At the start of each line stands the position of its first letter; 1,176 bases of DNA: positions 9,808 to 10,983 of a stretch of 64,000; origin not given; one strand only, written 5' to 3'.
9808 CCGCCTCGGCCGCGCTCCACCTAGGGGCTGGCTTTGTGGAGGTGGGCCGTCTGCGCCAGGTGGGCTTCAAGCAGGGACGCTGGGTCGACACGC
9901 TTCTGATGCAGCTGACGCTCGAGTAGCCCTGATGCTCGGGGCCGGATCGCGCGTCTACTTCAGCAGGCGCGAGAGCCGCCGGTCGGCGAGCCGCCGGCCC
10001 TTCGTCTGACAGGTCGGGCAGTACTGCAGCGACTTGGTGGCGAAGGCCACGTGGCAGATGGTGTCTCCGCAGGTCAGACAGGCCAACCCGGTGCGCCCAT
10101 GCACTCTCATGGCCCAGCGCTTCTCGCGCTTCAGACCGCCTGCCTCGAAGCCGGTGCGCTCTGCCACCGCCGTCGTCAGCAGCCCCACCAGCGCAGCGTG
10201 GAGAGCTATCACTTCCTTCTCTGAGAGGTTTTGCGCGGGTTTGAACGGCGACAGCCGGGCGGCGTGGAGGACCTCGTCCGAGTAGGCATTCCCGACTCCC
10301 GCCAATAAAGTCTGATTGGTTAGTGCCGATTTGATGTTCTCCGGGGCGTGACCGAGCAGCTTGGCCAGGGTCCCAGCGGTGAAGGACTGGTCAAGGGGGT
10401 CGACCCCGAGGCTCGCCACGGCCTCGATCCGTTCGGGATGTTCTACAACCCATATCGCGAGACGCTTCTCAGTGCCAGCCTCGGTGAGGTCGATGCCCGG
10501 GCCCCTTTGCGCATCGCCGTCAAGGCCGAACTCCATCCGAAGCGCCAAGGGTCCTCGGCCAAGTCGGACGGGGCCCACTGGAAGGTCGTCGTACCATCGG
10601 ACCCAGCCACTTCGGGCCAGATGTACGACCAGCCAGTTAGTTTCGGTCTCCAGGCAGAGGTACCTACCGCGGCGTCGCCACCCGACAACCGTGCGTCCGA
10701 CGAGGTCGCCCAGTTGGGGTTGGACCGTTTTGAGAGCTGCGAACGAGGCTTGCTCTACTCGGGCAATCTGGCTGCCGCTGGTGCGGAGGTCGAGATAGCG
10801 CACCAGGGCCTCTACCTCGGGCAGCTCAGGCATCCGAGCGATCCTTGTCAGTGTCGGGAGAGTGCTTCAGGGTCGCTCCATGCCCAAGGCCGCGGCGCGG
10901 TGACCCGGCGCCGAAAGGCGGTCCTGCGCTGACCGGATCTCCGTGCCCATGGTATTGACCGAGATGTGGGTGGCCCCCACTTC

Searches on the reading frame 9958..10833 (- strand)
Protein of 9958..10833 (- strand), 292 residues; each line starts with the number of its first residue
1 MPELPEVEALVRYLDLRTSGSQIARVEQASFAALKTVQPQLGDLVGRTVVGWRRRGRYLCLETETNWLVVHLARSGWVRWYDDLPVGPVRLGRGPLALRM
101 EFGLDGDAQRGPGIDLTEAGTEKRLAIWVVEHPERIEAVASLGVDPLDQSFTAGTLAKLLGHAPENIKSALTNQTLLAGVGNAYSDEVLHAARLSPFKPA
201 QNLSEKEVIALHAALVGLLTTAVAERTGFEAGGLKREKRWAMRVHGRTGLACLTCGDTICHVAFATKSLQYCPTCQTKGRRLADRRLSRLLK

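Call 35: search_protein_families(library=pfam, proteins=[window:9958-10833:-], max_evalue=0.00001)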
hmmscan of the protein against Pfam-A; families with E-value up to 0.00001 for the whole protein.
window:9958-10833:- (292 aa): 2 families
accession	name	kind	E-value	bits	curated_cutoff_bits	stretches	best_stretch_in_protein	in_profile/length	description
PF06831.19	H2TH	-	3.1e-20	72.4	34.7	1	142-225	1-85/93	Formamidopyrimidine-DNA glycosylase H2TH domain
PF01149.29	Fapy_DNA_glyco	-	2e-18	67.6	25.5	1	1-82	1-87/117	Formamidopyrimidine-DNA glycosylase N-terminal domain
